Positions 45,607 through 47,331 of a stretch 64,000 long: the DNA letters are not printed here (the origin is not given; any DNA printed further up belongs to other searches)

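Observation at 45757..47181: Bona fide cytochrome P450 in a reduced, PFOR-containing genome, co-oriented with a Wzy/O-antigen-ligase-like gene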

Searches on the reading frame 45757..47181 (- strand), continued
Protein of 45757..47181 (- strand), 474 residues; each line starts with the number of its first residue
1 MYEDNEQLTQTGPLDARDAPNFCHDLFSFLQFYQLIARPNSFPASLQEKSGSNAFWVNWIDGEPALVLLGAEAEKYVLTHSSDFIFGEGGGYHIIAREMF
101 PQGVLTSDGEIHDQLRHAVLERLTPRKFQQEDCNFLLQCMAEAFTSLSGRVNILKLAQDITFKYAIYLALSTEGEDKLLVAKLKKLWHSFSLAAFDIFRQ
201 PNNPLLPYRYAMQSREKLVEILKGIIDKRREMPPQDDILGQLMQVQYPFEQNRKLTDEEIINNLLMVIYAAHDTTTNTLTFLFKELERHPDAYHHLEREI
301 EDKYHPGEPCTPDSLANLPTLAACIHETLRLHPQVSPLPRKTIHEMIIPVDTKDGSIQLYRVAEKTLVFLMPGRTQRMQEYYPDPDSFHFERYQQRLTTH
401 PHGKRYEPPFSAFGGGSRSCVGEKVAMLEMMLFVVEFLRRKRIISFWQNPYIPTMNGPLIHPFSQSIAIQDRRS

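Call 54: list_cluster_members(proteins=[P0102, P0150, P0156, P0077, P0014, P0015, P0016, P0019, P0020, P0034])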
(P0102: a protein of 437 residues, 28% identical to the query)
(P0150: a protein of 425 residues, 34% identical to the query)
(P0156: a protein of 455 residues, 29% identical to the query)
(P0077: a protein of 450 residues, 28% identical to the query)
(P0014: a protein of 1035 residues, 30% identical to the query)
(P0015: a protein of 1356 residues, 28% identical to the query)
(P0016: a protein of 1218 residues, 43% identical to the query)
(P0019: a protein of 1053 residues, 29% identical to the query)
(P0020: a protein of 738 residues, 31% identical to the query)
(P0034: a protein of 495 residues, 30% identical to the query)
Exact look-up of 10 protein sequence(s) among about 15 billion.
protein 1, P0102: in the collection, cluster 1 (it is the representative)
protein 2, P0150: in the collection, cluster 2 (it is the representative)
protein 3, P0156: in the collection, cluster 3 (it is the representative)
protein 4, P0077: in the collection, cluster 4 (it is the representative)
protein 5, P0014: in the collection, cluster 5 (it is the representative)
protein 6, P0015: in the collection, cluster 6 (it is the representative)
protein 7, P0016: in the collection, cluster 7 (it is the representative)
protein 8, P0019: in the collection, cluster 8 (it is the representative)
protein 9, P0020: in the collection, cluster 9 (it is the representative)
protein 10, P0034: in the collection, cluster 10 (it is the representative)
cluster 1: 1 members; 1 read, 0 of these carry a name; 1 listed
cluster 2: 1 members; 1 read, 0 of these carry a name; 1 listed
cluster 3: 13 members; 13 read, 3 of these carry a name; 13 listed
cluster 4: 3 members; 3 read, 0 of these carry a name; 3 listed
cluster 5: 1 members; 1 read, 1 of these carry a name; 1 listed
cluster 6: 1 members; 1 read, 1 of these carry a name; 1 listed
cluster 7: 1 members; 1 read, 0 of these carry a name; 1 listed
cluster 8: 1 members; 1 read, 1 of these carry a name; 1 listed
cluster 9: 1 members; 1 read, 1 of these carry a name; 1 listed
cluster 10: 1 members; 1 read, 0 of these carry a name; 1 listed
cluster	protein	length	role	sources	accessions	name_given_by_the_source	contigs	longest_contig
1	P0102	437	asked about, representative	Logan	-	-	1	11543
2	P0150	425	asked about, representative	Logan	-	-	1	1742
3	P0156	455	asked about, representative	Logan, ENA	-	-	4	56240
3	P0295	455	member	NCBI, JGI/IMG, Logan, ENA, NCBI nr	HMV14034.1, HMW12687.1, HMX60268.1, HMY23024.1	MAG TPA: cytochrome P450 [Chitinophagales bacterium] | cytochrome P450 [Chitinophagales bacterium]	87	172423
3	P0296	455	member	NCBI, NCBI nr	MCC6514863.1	MAG: cytochrome P450 [Chitinophagales bacterium] | cytochrome P450 [Chitinophagales bacterium]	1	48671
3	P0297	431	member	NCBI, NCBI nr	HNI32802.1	MAG TPA: cytochrome P450, partial [Chitinophagales bacterium] | cytochrome P450 [Chitinophagales bacterium]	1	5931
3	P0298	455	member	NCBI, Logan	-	-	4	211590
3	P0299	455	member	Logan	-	-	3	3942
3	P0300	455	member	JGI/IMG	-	-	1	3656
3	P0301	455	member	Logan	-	-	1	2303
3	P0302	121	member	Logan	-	-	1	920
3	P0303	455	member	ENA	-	-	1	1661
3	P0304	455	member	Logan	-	-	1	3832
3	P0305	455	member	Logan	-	-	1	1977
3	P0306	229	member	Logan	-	-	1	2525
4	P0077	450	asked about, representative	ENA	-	-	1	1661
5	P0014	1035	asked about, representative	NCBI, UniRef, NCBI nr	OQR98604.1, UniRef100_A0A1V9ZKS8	hypothetical protein ACHHYP_08339 [Achlya hypogyna] | Cytochrome P450 n=1 Tax=Achlya hypogyna TaxID=1202772 RepID=A0A1V9ZKS8_ACHHY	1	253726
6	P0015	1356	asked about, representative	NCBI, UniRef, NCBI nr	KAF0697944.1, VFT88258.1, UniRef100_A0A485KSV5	Aste57867_11397 [Aphanomyces stellatus] | Aste57867_11397 protein n=1 Tax=Aphanomyces stellatus TaxID=120398 RepID=A0A485KSV5_9STRA | hypothetical protein As57867_011355 [Aphanomyces stellatus]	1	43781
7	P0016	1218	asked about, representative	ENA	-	-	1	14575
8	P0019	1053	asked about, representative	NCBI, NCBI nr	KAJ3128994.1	hypothetical protein HK098_002845 [Nowakowskiella sp. JEL0407]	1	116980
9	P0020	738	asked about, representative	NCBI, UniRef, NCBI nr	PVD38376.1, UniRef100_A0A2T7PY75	hypothetical protein C0Q70_00990 [Pomacea canaliculata] | Cytochrome P450 n=1 Tax=Pomacea canaliculata TaxID=400727 RepID=A0A2T7PY75_POMCA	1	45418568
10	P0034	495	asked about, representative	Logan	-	-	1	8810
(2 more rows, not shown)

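Call 69: find_encoding_contigs(protein=P0052, flank=10000, max_places=3)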
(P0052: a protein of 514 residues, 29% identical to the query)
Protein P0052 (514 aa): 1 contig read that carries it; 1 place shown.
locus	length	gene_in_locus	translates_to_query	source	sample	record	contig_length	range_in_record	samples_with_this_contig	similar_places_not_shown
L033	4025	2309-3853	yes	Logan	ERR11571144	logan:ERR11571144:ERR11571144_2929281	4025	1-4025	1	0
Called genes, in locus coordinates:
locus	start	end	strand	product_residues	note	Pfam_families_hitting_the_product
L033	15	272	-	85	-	-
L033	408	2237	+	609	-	PF00664:ABC_membrane, PF00005:ABC_tran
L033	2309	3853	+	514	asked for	PF00067:p450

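Call 71: find_encoding_contigs(protein=P0018, flank=8000, max_places=2)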
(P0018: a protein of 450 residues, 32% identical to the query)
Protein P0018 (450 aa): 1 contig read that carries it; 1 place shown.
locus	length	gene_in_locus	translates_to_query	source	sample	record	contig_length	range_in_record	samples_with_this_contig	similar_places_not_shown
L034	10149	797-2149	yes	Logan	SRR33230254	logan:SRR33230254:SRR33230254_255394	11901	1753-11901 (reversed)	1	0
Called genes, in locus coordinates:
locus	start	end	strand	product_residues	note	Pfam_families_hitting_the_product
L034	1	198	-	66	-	?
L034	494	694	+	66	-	-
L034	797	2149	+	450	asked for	PF00067:p450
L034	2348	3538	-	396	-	-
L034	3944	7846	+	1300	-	PF08448:PAS_4 (weak), PF13185:GAF_2 (faint), PF00512:HisKA, PF02518:HATPase_c, PF00072:Response_reg, PF01590:GAF, PF00512:HisKA, PF02518:HATPase_c, +2 more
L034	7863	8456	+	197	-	PF07920:DUF1684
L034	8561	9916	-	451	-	PF07992:Pyr_redox_2, PF13738:Pyr_redox_3, PF00070:Pyr_redox, PF02852:Pyr_redox_dim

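Call 72: find_encoding_contigs(protein=P0102, flank=8000, max_places=2)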
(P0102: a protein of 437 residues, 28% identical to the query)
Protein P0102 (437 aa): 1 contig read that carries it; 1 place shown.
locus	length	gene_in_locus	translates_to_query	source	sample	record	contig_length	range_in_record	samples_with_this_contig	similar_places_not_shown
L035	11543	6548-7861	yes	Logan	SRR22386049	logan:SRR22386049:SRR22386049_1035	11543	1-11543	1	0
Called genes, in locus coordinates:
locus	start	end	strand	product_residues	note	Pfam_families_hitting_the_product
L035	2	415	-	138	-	?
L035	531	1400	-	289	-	PF00072:Response_reg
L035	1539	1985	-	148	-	-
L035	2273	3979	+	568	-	PF07244:POTRA (faint), PF08479:POTRA_2, PF03865:ShlB, PF01103:Omp85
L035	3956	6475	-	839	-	PF05860:TPS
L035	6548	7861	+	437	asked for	PF00067:p450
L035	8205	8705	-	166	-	PF00583:Acetyltransf_1, PF13673:Acetyltransf_10, PF13508:Acetyltransf_7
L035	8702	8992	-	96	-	PF08681:TacA1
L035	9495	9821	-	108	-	-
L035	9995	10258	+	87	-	-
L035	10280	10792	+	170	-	PF01541:GIY-YIG (weak)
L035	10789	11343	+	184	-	PF01541:GIY-YIG (faint), PF13443:HTH_26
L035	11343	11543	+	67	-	?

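Call 73: find_encoding_contigs(protein=P0025, flank=8000, max_places=2)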
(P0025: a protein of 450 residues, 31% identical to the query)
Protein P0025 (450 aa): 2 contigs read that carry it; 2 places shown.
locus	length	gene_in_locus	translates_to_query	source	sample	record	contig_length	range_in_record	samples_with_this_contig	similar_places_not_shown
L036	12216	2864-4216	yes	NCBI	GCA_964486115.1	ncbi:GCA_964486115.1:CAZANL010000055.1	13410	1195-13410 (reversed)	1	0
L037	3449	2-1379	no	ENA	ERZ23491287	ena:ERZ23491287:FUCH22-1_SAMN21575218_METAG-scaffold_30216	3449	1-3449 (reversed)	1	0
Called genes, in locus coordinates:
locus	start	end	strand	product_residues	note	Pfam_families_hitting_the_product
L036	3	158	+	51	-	?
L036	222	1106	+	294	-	PF03279:Lip_A_acyltrans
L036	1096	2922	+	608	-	PF04820:Trp_halogenase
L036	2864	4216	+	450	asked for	PF00067:p450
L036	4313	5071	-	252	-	-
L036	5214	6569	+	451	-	PF01839:FG-GAP (faint), PF13517:FG-GAP_3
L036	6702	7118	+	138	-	PF13517:FG-GAP_3 (faint), PF07593:UnbV_ASPIC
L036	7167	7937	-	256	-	PF13489:Methyltransf_23 (weak), PF08241:Methyltransf_11, PF08242:Methyltransf_12 (faint), PF13649:Methyltransf_25 (faint)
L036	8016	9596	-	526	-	-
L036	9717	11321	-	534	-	PF13489:Methyltransf_23, PF08242:Methyltransf_12 (weak), PF00535:Glycos_transf_2, PF13641:Glyco_tranf_2_3 (weak)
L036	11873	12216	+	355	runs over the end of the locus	PF01370:Epimerase, PF02719:Polysacc_synt_2 (weak), PF04321:RmlD_sub_bind, PF16363:GDP_Man_Dehyd, PF07993:NAD_binding_4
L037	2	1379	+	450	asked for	PF00067:p450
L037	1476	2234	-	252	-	-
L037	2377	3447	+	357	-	?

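Call 98: fold_search(model_id=the predicted structure, library=viral)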
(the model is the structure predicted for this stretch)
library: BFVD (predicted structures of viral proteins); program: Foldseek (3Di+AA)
matches with E <= 10: 223; with E <= 0.001: 23
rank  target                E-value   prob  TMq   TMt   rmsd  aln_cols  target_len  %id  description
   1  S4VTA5                1.9e-19  1.00  0.76  0.70   4.7       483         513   16  Cytochrome P450 [Pandoravirus dulcis]
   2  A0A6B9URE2            2.4e-18  1.00  0.75  0.71   4.4       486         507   18  (no name in the UniProt tables at hand)
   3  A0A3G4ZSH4            2.8e-17  1.00  0.68  0.76   4.5       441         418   17  Cytochrome P450 [Edafosvirus sp.]
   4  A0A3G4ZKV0            2.5e-16  1.00  0.71  0.78   4.2       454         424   16  Putative cytochrome P450 4C1-like isoform X2 [Terrestrivirus sp.]
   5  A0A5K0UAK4            6.1e-15  1.00  0.70  0.73   4.4       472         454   18  Putative cholesterol 24-hydroxylase [Yasminevirus sp. GU-2018]
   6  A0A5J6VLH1            7.0e-15  1.00  0.71  0.72   4.1       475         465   14  Cytochrome P450 [Megaviridae environmental sample]
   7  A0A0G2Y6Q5            4.2e-14  1.00  0.70  0.77   7.3       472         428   18  Cytochrome 450-like protein [Acanthamoeba polyphaga mimivirus Kroon]
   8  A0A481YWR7            8.2e-14  1.00  0.63  0.64   6.1       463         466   14  Cytochrome P450 [Marseillevirus LCMAC201]
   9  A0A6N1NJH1            9.0e-14  1.00  0.72  0.72   4.4       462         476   15  Cytochrome P450 [Tupanvirus soda lake]
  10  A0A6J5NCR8            1.2e-13  1.00  0.67  0.82   4.2       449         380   14  CypX Cytochrome P450 [uncultured Caudovirales phage]
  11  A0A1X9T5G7            1.4e-13  1.00  0.60  0.64   8.1       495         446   13  p450 superfamily protein [Ranid herpesvirus 3]
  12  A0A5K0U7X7            4.6e-13  1.00  0.67  0.56   8.0       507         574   14  Putative cytochrome P450 1A1-like isoform X2 [Yasminevirus sp. GU-2018]
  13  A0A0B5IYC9            9.6e-12  1.00  0.56  0.65   7.2       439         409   15  Cytochrome P450 [Pandoravirus inopinatum]
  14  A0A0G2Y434            9.2e-11  1.00  0.53  0.76   4.7       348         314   18  Cytochrome P450 [Acanthamoeba polyphaga mimivirus]
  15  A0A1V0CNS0            8.5e-10  1.00  0.47  0.55   7.8       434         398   12  (no name in the UniProt tables at hand)
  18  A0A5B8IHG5            2.5e-08  1.00  0.56  0.57   6.6       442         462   12  Cytochrome P450 [Mimiviridae sp. ChoanoV1]
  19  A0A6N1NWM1            4.0e-06  1.00  0.29  0.44  15.9       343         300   15  Cytochrome P450 CYP736A12-like protein [Tupanvirus soda lake]
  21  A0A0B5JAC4            1.3e-04  1.00  0.26  0.77   3.1       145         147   23  Cytochrome P450 [Pandoravirus inopinatum]
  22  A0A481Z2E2            2.3e-04  1.00  0.27  0.68   5.4       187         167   22  Cytochrome P450 (Fragment) [Mimivirus LCMiAC02]
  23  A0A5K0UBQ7            9.3e-04  1.00  0.26  0.29  15.8       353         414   14  Cytochrome P450 71A1-like [Yasminevirus sp. GU-2018]
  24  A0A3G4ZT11            9.9e-02  0.90  0.30  0.42   9.4       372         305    9  Cytochrome P450 (Fragment) [Edafosvirus sp.]
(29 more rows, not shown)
